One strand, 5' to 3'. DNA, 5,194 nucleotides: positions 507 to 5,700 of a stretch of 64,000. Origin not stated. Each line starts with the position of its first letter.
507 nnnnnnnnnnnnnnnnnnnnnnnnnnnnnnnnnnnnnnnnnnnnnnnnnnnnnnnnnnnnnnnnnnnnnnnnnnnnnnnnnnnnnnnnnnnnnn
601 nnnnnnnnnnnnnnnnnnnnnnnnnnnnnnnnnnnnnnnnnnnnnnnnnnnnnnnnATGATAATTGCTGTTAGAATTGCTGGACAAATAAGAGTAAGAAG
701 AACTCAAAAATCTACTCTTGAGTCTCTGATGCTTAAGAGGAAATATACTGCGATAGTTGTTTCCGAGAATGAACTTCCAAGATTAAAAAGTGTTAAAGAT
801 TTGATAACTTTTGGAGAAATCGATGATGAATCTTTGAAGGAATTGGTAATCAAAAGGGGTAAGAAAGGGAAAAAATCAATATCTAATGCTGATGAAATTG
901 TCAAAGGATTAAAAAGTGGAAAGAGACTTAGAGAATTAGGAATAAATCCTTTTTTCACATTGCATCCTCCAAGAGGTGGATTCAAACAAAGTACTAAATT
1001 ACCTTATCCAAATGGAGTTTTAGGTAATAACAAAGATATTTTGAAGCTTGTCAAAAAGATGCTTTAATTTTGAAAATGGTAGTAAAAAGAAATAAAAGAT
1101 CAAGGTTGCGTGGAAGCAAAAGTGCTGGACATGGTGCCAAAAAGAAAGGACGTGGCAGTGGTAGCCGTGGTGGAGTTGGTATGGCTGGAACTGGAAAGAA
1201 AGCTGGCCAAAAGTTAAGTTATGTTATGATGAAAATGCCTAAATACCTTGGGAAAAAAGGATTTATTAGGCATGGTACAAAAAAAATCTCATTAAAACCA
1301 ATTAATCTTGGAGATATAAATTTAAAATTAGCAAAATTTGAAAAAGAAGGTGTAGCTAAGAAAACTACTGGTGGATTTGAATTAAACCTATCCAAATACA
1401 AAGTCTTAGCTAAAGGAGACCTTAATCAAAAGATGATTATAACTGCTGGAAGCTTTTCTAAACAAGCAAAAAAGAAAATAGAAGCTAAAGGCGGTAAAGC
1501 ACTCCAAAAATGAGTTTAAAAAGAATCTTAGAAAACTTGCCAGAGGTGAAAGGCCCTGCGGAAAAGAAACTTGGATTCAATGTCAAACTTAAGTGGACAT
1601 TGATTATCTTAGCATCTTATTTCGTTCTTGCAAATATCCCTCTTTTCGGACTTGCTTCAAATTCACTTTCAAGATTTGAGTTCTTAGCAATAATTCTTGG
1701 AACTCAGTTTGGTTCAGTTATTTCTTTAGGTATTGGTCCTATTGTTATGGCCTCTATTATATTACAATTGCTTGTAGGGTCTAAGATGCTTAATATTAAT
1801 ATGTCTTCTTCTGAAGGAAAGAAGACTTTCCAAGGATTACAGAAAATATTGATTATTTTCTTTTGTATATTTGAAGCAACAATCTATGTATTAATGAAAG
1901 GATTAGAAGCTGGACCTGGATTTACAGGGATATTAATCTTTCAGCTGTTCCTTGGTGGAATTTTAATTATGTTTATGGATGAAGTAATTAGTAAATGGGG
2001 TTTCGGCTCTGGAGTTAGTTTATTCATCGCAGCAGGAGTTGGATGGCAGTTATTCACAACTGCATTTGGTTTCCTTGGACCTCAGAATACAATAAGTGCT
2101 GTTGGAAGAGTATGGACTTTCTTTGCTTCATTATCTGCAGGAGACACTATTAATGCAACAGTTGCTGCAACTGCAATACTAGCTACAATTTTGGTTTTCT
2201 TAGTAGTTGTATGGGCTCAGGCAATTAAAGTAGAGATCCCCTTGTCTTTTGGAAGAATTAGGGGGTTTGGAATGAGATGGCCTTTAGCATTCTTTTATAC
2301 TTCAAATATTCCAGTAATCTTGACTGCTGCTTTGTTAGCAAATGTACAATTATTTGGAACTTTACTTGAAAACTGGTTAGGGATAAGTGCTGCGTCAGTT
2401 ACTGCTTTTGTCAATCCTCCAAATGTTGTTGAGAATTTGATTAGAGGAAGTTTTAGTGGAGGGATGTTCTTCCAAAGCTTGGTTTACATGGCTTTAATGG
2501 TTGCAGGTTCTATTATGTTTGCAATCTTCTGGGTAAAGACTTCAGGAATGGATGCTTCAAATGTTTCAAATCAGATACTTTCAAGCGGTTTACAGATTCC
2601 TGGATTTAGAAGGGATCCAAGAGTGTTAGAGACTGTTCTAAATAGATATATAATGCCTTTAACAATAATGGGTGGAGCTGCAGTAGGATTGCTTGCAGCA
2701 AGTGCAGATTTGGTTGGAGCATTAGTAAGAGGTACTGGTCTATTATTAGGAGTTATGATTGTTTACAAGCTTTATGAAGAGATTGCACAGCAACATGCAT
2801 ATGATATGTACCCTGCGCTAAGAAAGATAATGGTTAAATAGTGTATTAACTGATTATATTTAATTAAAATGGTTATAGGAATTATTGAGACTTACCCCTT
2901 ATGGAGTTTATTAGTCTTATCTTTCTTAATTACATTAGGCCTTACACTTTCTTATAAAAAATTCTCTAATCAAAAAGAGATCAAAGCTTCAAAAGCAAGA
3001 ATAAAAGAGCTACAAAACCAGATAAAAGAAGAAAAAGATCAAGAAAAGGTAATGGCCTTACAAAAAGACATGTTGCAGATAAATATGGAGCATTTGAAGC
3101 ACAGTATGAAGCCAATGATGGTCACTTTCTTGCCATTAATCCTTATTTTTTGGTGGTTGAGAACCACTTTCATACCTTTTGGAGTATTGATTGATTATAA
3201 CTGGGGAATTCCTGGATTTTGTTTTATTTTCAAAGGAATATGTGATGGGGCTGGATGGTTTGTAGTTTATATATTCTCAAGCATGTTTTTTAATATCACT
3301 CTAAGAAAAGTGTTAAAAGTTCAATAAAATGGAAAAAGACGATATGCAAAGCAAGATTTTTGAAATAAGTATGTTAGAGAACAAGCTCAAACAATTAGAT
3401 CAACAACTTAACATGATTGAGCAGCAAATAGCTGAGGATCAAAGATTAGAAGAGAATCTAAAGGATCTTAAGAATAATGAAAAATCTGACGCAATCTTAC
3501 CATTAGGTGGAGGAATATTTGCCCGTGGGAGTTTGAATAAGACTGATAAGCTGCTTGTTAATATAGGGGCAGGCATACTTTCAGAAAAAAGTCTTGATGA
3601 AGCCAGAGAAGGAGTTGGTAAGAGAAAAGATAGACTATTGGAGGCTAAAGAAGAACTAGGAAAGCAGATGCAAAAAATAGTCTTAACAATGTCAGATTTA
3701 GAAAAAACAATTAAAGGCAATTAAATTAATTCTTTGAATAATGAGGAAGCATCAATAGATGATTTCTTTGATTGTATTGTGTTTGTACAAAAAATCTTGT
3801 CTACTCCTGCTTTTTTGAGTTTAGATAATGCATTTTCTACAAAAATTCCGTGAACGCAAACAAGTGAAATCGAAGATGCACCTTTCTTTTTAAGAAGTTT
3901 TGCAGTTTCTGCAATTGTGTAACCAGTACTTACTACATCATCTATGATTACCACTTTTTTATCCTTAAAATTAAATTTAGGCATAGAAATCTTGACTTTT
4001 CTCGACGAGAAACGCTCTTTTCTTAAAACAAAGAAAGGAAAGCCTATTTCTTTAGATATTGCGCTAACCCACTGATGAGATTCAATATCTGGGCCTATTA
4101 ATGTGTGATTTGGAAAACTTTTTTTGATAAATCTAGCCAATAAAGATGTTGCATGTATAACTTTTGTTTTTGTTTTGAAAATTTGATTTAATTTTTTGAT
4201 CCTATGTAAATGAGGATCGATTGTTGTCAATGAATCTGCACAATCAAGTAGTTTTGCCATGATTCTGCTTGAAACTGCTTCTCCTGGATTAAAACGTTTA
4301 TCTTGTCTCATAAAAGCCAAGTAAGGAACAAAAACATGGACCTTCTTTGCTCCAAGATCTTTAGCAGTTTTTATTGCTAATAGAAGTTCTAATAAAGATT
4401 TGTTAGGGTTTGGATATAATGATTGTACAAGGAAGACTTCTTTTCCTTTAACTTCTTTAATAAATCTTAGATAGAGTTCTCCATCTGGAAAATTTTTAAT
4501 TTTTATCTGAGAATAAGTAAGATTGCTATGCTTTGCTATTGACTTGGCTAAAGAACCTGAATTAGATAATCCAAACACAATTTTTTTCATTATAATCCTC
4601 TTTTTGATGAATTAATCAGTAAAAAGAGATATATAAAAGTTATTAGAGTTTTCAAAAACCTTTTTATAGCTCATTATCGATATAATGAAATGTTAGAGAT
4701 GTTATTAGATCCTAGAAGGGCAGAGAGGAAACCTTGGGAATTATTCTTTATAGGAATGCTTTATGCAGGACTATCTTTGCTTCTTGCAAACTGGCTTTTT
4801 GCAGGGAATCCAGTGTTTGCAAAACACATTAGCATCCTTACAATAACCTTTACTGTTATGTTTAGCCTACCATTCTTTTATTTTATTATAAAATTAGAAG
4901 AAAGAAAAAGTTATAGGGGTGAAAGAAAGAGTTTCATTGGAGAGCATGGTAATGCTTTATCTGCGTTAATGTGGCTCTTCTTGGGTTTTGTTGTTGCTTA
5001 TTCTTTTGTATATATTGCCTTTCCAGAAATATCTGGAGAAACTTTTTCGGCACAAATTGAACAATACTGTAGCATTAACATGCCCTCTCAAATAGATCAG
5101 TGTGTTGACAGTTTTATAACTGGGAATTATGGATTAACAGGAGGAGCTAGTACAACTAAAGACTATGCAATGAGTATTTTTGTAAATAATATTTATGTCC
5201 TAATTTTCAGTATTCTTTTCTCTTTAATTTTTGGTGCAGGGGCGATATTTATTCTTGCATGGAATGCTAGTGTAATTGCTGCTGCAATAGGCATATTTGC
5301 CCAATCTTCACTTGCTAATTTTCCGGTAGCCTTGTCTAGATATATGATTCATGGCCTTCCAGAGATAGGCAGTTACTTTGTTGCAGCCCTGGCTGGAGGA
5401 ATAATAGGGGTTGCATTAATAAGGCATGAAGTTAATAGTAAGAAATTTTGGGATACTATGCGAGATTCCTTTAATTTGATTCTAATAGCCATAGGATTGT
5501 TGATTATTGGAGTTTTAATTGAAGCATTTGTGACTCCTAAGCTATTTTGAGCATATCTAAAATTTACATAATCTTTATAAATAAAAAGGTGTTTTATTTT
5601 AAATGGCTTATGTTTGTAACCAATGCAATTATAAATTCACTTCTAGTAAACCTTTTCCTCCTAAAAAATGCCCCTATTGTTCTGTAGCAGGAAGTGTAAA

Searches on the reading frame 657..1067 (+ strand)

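Call 9: search_protein_families(library=pfam, proteins=[window:657-1067:+], max_evalue=0.001)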
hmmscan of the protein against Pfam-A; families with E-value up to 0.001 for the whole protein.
window:657-1067:+ (136 aa): 1 family
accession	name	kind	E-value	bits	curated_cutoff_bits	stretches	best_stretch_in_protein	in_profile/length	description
PF00327.25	Ribosomal_L30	-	0.00026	21.2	23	1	5-50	4-51/51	Ribosomal protein L30p/L7e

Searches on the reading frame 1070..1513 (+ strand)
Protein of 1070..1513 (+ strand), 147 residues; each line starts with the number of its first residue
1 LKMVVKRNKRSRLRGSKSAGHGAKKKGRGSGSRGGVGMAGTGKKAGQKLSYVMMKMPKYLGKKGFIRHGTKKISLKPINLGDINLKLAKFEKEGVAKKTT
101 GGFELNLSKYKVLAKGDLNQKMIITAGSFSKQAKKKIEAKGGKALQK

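Call 9: search_protein_families(library=pfam, proteins=[window:1070-1513:+], max_evalue=0.001)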
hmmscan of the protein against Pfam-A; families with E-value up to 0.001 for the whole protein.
window:1070-1513:+ (147 aa): 1 family
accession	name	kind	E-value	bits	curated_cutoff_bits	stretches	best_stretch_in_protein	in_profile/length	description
PF00828.25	Ribosomal_L27A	-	4.6e-12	46.6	21.5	1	78-144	2-71/72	Ribosomal proteins 50S-L15, 50S-L18e, 60S-L27A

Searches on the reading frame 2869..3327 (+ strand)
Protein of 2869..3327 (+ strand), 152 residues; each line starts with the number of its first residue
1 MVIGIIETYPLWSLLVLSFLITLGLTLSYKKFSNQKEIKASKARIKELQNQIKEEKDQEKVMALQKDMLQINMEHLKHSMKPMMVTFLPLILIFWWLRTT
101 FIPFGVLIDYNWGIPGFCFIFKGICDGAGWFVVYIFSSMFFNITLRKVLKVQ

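Call 9: search_protein_families(library=pfam, proteins=[window:2869-3327:+], max_evalue=0.001)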
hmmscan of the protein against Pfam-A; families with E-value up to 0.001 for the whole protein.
window:2869-3327:+ (152 aa): 2 families
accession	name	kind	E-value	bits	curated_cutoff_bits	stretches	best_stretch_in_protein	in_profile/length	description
PF01956.21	EMC3_TMCO1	-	4.7e-09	36.7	27.1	1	18-151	23-167/169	Integral membrane protein EMC3/TMCO1-like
PF02096.25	60KD_IMP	-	2.2e-05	24.9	35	1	12-111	3-100/163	60Kd inner membrane protein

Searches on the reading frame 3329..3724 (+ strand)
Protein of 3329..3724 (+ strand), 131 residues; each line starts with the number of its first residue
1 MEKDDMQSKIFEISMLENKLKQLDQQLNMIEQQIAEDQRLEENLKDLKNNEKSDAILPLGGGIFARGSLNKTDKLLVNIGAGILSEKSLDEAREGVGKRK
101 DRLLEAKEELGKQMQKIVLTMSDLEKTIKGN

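Call 9: search_protein_families(library=pfam, proteins=[window:3329-3724:+], max_evalue=0.001)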
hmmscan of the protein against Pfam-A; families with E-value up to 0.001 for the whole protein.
window:3329-3724:+ (131 aa): 2 families
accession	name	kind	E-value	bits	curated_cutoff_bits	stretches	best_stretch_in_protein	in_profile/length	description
PF02996.22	Prefoldin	-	5.8e-20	71.9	23.2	1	17-128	2-114/120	Prefoldin subunit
PF01920.25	Prefoldin_2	-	0.00016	22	27.6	0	82-129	53-100/106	Prefoldin subunit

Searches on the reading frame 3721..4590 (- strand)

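Call 8: search_protein_families(library=pfam, proteins=[window:3721-4590:-], max_evalue=0.001)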
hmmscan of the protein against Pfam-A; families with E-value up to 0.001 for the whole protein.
window:3721-4590:- (289 aa): 5 families
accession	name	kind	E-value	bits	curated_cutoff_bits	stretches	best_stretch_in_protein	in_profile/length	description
PF13793.12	Pribosyltran_N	-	1.6e-31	109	25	1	5-116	3-114/117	N-terminal domain of ribose phosphate pyrophosphokinase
PF00156.33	Pribosyltran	-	2.3e-16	59.9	26.3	1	136-270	4-144/158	Phosphoribosyl transferase domain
PF14572.12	Pribosyl_synth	-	8.4e-10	39.3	27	1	211-281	84-154/184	Phosphoribosyl synthetase-associated domain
PF24390.1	PRTase-CE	-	1.1e-05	25.9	27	1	198-284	103-184/253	PRTase-CE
PF14681.12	UPRTase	-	1.8e-05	24.7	27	1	200-261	111-171/206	Uracil phosphoribosyltransferase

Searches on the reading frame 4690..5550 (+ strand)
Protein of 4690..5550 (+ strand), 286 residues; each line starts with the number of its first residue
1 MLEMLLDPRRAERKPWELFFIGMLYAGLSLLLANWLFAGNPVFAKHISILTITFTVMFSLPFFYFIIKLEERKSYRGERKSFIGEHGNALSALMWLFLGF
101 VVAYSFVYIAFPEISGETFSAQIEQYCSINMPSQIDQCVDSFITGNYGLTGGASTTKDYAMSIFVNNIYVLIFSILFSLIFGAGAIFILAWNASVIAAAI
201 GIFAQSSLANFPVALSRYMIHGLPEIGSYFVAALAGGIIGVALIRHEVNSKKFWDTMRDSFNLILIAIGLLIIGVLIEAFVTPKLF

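Call 8: search_protein_families(library=pfam, proteins=[window:4690-5550:+], max_evalue=0.001)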
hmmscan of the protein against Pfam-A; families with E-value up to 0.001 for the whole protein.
window:4690-5550:+ (286 aa): 1 family
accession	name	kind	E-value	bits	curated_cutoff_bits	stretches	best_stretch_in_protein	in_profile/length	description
PF01944.22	SpoIIM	-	1e-17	65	26.9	1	95-283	4-163/163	Stage II sporulation protein M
